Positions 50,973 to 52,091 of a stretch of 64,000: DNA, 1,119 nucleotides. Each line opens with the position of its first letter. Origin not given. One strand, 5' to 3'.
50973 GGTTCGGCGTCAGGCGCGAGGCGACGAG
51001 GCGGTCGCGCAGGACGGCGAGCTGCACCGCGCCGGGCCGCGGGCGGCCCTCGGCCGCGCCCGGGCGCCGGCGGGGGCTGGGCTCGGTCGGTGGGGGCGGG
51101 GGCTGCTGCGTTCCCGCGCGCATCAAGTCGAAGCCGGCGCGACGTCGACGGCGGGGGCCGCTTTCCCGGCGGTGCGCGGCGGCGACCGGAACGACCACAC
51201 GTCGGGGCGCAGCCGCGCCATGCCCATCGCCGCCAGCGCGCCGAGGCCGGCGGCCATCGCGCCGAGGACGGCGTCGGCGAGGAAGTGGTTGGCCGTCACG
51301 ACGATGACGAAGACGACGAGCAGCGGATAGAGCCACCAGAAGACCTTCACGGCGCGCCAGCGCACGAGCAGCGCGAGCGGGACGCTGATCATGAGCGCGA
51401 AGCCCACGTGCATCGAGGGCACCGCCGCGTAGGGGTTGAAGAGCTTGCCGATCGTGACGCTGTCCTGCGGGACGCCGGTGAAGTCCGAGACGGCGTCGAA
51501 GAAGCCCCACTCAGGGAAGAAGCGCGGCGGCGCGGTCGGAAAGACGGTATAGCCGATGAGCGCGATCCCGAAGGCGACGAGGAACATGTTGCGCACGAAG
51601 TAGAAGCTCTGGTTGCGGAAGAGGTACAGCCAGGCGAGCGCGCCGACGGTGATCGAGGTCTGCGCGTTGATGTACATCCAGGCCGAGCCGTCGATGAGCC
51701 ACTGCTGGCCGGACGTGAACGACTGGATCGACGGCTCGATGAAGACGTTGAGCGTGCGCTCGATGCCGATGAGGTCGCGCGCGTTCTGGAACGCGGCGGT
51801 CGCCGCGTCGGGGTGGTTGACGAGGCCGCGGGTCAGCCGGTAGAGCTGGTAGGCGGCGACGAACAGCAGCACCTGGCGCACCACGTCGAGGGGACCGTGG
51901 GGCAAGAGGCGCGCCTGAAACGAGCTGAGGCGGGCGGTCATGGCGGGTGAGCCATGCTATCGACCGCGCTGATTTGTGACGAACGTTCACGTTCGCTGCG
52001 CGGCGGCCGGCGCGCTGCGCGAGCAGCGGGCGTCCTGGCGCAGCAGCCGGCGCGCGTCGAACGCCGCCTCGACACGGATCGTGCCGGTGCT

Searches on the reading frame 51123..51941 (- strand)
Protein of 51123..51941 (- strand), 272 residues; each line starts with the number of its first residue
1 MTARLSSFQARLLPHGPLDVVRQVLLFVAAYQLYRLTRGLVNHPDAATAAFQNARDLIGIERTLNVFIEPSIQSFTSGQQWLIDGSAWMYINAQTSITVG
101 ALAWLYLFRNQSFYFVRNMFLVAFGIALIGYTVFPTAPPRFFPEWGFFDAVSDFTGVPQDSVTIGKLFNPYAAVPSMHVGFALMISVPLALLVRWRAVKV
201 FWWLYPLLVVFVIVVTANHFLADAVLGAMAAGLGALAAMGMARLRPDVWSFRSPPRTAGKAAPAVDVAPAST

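Call 57: search_protein_families(library=pfam, proteins=[window:51123-51941:-], max_evalue=0.001)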
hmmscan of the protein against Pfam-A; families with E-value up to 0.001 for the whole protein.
window:51123-51941:- (272 aa): 2 families
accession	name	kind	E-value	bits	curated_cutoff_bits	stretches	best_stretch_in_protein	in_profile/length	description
PF14378.12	PAP2_3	-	7e-39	134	27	1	56-236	2-189/190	PAP2 superfamily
PF01569.27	PAP2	-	2.5e-06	27.7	27.2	1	171-242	48-125/130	PAP2 superfamily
